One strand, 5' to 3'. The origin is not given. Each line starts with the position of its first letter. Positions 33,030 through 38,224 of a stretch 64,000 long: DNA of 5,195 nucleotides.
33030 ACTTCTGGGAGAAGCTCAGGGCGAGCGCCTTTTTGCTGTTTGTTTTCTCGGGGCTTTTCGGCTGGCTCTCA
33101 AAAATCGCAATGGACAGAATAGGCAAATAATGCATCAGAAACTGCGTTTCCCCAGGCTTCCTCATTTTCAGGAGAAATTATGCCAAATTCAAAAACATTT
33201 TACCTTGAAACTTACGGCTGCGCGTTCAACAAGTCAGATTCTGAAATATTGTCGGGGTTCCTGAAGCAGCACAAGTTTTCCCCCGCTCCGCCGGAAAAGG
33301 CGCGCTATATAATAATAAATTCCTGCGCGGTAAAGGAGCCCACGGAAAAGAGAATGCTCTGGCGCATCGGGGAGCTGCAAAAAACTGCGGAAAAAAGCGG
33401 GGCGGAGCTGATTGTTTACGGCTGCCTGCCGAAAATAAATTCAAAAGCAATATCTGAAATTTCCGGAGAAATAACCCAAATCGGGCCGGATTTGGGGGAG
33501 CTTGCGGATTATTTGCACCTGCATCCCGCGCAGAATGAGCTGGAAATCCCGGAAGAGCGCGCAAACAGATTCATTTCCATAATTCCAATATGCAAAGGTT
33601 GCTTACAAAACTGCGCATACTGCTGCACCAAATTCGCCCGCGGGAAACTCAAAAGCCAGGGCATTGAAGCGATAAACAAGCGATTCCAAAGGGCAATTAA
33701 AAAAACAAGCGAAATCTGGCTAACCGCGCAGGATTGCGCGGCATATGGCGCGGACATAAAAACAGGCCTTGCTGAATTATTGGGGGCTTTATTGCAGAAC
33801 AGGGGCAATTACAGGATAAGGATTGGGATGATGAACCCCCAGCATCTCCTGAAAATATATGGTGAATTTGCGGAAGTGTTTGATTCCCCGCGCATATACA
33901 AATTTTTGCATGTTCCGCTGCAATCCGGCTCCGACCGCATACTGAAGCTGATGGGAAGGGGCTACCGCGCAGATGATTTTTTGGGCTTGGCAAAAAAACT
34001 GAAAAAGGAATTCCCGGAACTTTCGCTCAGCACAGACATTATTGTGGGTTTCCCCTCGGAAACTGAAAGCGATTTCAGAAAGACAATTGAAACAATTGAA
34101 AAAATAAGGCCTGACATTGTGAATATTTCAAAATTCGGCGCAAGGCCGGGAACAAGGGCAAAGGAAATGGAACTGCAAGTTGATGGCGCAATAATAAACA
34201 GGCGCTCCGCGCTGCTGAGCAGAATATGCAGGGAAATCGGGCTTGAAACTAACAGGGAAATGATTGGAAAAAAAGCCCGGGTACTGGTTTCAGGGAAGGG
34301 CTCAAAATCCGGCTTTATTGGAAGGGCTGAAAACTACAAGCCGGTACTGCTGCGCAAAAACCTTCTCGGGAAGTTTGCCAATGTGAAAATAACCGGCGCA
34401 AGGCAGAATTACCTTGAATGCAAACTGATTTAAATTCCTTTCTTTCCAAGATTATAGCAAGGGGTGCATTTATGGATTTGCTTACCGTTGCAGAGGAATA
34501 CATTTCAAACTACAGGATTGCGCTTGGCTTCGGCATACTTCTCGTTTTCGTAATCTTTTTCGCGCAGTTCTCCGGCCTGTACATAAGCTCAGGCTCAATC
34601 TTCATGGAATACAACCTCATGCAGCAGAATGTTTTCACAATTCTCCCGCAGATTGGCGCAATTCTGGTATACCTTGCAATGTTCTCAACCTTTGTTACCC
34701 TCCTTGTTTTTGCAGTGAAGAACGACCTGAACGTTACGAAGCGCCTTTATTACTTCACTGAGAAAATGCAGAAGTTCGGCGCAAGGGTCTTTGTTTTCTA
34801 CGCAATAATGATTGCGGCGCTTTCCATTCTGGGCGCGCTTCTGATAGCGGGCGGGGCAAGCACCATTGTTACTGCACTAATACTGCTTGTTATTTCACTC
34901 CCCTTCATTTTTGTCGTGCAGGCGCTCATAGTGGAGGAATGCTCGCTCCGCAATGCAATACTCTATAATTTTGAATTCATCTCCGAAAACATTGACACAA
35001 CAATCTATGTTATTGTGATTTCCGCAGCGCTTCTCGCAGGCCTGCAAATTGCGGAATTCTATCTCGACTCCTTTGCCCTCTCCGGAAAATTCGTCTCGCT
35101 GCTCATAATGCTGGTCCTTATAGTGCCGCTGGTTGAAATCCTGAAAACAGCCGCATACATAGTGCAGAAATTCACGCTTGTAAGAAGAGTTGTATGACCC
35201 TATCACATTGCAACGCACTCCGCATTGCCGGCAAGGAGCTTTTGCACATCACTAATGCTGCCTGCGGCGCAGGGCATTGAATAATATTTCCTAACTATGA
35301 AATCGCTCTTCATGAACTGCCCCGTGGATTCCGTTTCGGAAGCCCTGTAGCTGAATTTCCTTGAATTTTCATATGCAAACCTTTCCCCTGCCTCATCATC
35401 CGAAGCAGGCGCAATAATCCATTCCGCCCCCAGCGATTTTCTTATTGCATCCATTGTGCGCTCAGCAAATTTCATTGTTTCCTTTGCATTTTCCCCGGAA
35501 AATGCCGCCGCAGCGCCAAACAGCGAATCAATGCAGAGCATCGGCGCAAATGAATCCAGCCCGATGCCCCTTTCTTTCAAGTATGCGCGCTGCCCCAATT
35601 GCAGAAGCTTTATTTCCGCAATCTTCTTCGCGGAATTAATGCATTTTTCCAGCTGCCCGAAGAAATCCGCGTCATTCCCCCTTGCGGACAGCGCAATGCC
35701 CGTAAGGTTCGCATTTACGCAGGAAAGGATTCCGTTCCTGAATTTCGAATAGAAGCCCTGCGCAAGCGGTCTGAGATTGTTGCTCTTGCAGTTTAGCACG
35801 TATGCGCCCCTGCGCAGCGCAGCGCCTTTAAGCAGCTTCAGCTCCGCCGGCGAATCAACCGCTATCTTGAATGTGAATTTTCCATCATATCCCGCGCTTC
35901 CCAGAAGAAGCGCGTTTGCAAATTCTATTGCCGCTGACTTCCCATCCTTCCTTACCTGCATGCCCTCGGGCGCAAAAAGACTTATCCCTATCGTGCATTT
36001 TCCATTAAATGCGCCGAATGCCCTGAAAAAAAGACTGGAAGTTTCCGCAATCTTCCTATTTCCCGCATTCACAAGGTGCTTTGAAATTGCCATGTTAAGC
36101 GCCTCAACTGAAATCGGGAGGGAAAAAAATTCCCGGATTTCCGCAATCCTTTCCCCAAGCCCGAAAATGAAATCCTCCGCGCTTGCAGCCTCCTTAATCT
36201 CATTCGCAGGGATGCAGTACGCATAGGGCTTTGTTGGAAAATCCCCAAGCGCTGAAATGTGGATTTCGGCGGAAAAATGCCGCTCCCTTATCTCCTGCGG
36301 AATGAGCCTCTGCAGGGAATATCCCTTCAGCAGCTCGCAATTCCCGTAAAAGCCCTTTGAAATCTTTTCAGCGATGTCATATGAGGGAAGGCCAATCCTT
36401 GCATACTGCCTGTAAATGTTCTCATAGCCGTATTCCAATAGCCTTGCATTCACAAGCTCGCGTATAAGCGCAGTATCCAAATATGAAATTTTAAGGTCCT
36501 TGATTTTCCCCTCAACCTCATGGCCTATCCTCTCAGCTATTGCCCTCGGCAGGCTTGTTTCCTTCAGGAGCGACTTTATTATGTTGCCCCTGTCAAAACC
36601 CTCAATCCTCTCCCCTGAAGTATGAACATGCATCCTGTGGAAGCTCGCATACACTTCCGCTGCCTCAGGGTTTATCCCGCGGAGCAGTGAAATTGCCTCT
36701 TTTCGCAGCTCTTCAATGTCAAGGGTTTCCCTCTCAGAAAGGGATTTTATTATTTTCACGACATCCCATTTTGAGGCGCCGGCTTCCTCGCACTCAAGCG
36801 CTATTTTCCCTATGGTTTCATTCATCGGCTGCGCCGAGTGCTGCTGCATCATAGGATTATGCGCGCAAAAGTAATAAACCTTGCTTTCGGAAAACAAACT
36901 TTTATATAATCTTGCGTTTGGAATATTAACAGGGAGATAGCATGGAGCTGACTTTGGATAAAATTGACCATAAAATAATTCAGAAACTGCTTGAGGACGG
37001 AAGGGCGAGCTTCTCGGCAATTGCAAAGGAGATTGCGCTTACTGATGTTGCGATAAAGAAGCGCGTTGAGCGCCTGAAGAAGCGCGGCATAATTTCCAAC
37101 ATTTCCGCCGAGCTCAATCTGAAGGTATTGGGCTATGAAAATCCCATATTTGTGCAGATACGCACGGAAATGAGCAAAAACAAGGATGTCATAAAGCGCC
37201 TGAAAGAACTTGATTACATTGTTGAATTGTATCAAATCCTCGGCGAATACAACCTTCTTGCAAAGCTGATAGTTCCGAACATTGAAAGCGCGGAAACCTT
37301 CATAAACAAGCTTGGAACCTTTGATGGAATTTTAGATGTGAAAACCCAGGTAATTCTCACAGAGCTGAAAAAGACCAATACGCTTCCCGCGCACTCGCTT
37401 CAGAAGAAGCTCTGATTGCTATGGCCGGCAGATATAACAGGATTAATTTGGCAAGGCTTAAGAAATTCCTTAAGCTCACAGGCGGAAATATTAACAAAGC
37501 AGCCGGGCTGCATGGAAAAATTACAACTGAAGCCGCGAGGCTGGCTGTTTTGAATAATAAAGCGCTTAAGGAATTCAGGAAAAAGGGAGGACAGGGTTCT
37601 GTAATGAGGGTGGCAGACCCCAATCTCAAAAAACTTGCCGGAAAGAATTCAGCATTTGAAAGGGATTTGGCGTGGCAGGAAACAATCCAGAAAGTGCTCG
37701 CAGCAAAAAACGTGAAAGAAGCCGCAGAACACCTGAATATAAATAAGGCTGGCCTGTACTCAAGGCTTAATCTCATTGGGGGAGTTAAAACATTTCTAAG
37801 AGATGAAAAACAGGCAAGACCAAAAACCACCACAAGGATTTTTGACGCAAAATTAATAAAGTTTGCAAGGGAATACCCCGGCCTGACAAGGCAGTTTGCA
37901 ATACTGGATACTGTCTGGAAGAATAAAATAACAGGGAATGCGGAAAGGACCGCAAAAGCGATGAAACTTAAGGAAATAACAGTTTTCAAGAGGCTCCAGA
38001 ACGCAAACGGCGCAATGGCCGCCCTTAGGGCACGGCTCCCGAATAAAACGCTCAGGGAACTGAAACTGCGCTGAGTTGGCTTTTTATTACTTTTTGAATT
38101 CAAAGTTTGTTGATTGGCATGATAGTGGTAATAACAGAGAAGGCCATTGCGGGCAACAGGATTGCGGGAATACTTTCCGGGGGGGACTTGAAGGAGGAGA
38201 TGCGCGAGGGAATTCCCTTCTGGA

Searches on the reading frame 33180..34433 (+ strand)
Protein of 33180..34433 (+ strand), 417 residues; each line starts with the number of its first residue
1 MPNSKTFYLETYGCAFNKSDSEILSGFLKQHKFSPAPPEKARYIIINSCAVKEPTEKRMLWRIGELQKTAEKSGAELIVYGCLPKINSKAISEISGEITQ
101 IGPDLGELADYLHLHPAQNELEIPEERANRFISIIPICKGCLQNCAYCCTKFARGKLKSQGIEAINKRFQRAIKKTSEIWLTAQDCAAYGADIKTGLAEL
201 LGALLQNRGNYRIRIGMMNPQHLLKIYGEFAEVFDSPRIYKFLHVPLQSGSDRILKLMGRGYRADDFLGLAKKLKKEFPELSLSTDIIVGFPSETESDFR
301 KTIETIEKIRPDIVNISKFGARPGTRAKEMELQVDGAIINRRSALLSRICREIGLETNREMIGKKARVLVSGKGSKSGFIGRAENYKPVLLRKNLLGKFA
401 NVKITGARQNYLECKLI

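Call 64: search_protein_families(library=pfam, proteins=[window:33180-34433:+], max_evalue=0.0001)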
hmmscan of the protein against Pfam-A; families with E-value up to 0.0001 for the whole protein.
window:33180-34433:+ (417 aa): 3 families
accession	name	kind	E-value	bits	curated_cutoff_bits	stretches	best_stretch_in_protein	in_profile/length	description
PF00919.26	UPF0004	-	3.2e-19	69.2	27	1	7-97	2-92/98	Uncharacterized protein family UPF0004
PF04055.27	Radical_SAM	-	5.1e-19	69.5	29.5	1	135-305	1-165/166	Radical SAM superfamily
PF01938.26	TRAM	-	1.5e-10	41.2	21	1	360-416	2-60/61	TRAM domain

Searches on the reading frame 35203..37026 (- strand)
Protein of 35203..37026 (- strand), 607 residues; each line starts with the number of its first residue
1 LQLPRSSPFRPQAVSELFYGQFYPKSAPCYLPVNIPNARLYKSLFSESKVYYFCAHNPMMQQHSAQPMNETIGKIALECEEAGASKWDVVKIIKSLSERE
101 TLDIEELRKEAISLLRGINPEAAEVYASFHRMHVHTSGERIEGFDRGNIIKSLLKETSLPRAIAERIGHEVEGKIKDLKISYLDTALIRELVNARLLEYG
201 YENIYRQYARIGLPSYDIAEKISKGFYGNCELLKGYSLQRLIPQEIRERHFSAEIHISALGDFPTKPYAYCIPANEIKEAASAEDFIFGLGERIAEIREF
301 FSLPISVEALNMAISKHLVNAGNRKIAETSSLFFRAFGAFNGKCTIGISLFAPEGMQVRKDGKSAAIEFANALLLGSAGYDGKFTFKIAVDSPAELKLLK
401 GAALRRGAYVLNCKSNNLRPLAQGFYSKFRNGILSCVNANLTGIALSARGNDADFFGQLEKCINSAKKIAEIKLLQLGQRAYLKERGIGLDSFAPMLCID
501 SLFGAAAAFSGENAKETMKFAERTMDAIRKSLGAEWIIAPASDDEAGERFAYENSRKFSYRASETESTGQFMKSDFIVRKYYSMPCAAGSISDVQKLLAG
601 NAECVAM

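Call 64: search_protein_families(library=pfam, proteins=[window:35203-37026:-], max_evalue=0.0001)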
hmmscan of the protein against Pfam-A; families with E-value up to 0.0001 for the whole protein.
window:35203-37026:- (607 aa): 1 family
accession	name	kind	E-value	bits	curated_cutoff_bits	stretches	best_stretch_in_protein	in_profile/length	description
PF03477.21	ATP-cone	-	1.8e-07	32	25.8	1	132-208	1-79/88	ATP cone domain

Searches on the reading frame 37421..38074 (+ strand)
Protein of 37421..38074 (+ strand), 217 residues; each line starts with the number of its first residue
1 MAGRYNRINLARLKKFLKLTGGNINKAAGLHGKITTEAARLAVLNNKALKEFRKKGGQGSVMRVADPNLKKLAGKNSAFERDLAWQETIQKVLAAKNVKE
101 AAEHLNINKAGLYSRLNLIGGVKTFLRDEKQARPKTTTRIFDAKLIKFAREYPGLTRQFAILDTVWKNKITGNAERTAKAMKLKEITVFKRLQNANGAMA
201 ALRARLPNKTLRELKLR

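Call 64: search_protein_families(library=pfam, proteins=[window:37421-38074:+], max_evalue=0.0001)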
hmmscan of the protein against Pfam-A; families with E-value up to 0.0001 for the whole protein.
window:37421-38074:+ (217 aa): 2 families
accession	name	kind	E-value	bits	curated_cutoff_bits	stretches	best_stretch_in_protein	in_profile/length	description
PF13556.12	HTH_30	-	8e-06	26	27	0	87-119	3-36/59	PucR C-terminal helix-turn-helix domain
PF02954.25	HTH_8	-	4.7e-05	23.5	22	0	89-116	10-39/42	Bacterial regulatory protein, Fis family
